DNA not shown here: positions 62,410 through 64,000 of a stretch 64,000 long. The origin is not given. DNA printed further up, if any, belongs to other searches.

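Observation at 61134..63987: PaaK/CapK-like adenylating enzyme translationally coupled to a large GNAT-fold protein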

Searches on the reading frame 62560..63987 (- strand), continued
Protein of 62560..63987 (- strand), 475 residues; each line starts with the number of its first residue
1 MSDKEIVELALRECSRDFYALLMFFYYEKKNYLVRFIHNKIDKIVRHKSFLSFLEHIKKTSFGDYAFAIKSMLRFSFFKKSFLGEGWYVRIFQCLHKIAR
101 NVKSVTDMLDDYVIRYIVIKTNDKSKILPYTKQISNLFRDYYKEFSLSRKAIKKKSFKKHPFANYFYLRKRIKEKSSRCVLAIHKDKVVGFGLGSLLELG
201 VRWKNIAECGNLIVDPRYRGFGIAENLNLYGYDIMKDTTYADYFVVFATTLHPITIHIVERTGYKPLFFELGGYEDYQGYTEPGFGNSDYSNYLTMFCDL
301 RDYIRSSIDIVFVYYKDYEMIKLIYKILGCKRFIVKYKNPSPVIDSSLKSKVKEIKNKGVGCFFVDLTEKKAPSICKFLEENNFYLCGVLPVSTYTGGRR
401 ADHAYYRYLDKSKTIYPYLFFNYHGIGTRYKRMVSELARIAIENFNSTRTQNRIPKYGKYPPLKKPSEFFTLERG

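Call 69: search_solved_structures(query=A3, max_evalue=10, show_alignments=0)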
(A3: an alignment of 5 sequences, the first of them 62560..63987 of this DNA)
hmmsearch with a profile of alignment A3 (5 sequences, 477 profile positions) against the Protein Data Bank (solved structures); distinct sequences matched with E-value up to 10: 12.
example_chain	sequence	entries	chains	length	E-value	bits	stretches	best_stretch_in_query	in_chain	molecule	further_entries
1wwz_A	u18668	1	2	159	0.001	21.1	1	174-236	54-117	hypothetical protein PH1933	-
5u08_A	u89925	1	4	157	0.0021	20.1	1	159-237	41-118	aminoglycoside acetyltransferase meta-AAC0020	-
5f46_A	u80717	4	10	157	0.003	19.6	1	159-232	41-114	aminoglycoside acetyltransferase meta-AAC0020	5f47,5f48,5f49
3jvn_A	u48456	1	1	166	0.0068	18.4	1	163-240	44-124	Acetyltransferase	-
9fw5_A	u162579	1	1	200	0.015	17.3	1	49-122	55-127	Retroaldolase 17 (RAD17)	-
6vr2_A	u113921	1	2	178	0.018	17.1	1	177-235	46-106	Aminoglycoside 2'-N-acetyltransferase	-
6vou_A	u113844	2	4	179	0.018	17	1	177-235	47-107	Aminoglycoside 2'-N-acetyltransferase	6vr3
6vta_A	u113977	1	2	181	0.018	17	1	177-235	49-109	Aminoglycoside 2'-N-acetyltransferase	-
7jzs_A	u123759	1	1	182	0.019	17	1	177-235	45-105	Aminoglycoside 2'-N-acetyltransferase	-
5us1_A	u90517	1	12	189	0.02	16.9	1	177-235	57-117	Aminoglycoside 2'-N-acetyltransferase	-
3pp9_A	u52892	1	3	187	0.025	16.6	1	175-233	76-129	Putative streptothricin acetyltransferase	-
3i9s_A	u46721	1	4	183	0.72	11.7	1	157-227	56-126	Integron cassette protein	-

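Call 70: search_protein_families(library=pfam, alignment_id=A2, max_evalue=0.05)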
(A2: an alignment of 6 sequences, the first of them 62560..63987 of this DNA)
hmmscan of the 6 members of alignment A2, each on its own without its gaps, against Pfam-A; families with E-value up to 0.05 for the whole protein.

A. member 1, window:62560-63987:- (475 aa): 3 families
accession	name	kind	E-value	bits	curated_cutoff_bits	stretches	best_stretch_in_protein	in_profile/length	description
PF00583.31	Acetyltransf_1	-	2.3e-06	28.3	20.7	1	158-238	14-91/116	Acetyltransferase (GNAT) family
PF13508.13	Acetyltransf_7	-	0.0011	19.8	27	1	176-227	2-49/84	Acetyltransferase (GNAT) domain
PF13673.13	Acetyltransf_10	-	0.017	15.5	23.6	1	160-227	14-72/128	Acetyltransferase (GNAT) domain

B. families by the number of members that match (of 6 scanned): 4 families
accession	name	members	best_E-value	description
PF00583.31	Acetyltransf_1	4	2.3e-06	Acetyltransferase (GNAT) family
PF13508.13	Acetyltransf_7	3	4.5e-06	Acetyltransferase (GNAT) domain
PF13673.13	Acetyltransf_10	2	0.006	Acetyltransferase (GNAT) domain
PF13581.12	HATPase_c_2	1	1.2e-06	Histidine kinase-like ATPase domain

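Call 74: search_protein_families(library=ncbifam, max_evalue=0.00001, proteins=[L015:20217-21203:-, L015:16753-17826:-, L015:15167-16285:-, L015:16286-16771:-, L015:6421-7956:+])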
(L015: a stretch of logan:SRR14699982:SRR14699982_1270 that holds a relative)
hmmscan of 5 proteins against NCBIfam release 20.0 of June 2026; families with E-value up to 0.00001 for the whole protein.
L015:20217-21203:- (328 aa): 5 families
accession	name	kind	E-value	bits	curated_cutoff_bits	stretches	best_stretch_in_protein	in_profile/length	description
NF007174.0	PRK09605.1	equivalog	1.2e-132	443.2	447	1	1-328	1-326/535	bifunctional N(6)-L-threonylcarbamoyladenine synthase/serine/threonine protein kinase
TIGR03722.2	arch_KAE1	equivalog_domain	6.2e-130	433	375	1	3-327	1-323/323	KEOPS complex N(6)-L-threonylcarbamoyladenine synthase Kae1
TIGR00329.1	gcp_kae1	subfamily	4.8e-80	269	207.8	1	4-291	1-302/305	tRNA (adenosine(37)-N6)-threonylcarbamoyltransferase complex transferase subunit TsaD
TIGR03723.1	T6A_TsaD_YgjD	equivalog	1.5e-58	198.4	296.1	1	4-300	2-312/314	tRNA (adenosine(37)-N6)-threonylcarbamoyltransferase complex transferase subunit TsaD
TIGR03725.1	T6A_YeaZ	equivalog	4.5e-10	39.8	69.3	1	4-110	2-92/212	tRNA (adenosine(37)-N6)-threonylcarbamoyltransferase complex dimerization subunit type 1 TsaB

L015:16753-17826:- (357 aa): 0 families

L015:15167-16285:- (372 aa): 22 families
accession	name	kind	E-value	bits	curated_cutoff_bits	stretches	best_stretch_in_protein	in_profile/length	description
NF004720.0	PRK06064.1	subfamily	1.3e-96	323.7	420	1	2-369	5-387/389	thiolase domain-containing protein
NF053570.1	AcCoTHIOL_METTL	equivalog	2.4e-76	257.1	600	1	3-368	6-382/385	acetyl-CoA acetyltransferase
NF009228.0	PRK12578.1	subfamily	9.8e-69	231.8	485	1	3-368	7-386/387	thiolase domain-containing protein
NF005704.0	PRK07516.1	subfamily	3.5e-68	230.3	412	1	2-368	5-386/389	thiolase domain-containing protein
NF006102.0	PRK08256.1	subfamily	4.2e-66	223.6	436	1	2-369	6-392/394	lipid-transfer protein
NF004810.0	PRK06157.1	equivalog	8.3e-62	209.6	403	1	3-366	11-394/400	acetyl-CoA acetyltransferase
NF053628.1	BnzsclthlBbsBGT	equivalog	1.4e-53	182.1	750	1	1-365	7-377/389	benzoylsuccinyl-CoA thiolase subunit BbsB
NF004715.0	PRK06059.1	equivalog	4.1e-53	180.8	424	2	240-364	273-395/399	lipid-transfer protein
NF004982.0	PRK06365.1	equivalog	8e-49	166.8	695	2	238-369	289-428/430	thiolase domain-containing protein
NF005892.0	PRK07855.1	subfamily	5e-46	157.3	469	1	3-358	10-380/390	lipid-transfer protein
NF004811.0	PRK06158.1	subfamily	3.5e-44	151.3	421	1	3-366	12-377/384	acetyl-CoA acetyltransferase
NF006010.0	PRK08142.1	subfamily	5.8e-42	143.8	462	1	119-359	128-374/388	thiolase domain-containing protein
NF006180.0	PRK08313.1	subfamily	3.1e-41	141.5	514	1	4-360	9-375/389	thiolase domain-containing protein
NF004936.0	PRK06289.1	equivalog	1.9e-38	132.3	375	1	18-368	26-402/405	acetyl-CoA acetyltransferase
NF004721.0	PRK06065.1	equivalog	2.7e-36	125.3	455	1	5-367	16-391/393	thiolase domain-containing protein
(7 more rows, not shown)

L015:16286-16771:- (161 aa): 4 families
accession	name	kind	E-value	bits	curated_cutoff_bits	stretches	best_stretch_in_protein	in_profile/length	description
NF000582.1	PRK00006.1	equivalog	5.9e-26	91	113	1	9-123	3-118/137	3-hydroxyacyl-ACP dehydratase FabZ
NF009667.0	PRK13188.1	equivalog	1.4e-25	89.9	465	1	9-154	324-463/464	bifunctional UDP-3-O-[3-hydroxymyristoyl] N-acetylglucosamine deacetylase/3-hydroxyacyl-ACP dehydratase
TIGR01750.1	fabZ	equivalog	1.6e-23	83.1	155.15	1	9-116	4-115/141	3-hydroxyacyl-ACP dehydratase FabZ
NF003509.0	PRK05174.1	equivalog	1.7e-06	27.9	124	1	19-76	32-96/172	bifunctional 3-hydroxydecanoyl-ACP dehydratase/trans-2-decenoyl-ACP isomerase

L015:6421-7956:+ (511 aa): 9 families
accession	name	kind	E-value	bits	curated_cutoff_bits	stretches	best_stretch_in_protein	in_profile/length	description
TIGR01117.1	mmdA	subfamily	2.7e-203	676.4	998.8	1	4-511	3-512/512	methylmalonyl-CoA decarboxylase subunit alpha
TIGR03133.1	malonate_beta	equivalog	6.2e-24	84.7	278.15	1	32-200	6-182/274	biotin-independent malonate decarboxylase subunit beta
NF005530.0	PRK07189.1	equivalog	8.5e-24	84.2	228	1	30-200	14-192/303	biotin-independent malonate decarboxylase subunit beta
TIGR00515.1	accD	equivalog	3.1e-21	76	317.45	1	30-214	55-251/285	acetyl-CoA carboxylase, carboxyltransferase subunit beta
NF041504.1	AccA_sub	subfamily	3.2e-18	66.1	300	1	280-444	13-183/257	carboxyltransferase subunit alpha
NF004344.0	PRK05724.1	equivalog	1.7e-13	50.5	357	1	286-445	76-241/319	acetyl-CoA carboxylase carboxyltransferase subunit alpha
TIGR03134.1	malonate_gamma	equivalog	5.2e-12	45.8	237.15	1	283-438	3-169/258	biotin-independent malonate decarboxylase subunit gamma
TIGR00513.1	accA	equivalog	5.6e-11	42.4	319.3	1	289-441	79-237/321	acetyl-CoA carboxylase carboxyl transferase subunit alpha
NF008971.0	PRK12319.1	equivalog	5.3e-09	36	406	1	286-442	23-185/256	acetyl-CoA carboxylase carboxyl transferase subunit alpha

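Call 78: find_encoding_contigs(protein=P0099, flank=5000, max_places=2)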
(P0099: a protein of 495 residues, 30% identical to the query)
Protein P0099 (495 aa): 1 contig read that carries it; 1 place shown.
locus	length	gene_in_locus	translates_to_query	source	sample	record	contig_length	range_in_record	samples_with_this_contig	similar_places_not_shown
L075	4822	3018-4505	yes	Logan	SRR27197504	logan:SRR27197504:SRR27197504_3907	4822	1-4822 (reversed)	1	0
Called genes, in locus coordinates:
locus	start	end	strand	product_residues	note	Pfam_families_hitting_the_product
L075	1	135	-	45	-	?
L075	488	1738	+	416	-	PF02547:Queuosine_synth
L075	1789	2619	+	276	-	PF02548:Pantoate_transf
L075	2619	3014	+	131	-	-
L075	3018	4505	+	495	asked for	PF13581:HATPase_c_2 (weak), PF00583:Acetyltransf_1 (faint)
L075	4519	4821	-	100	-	?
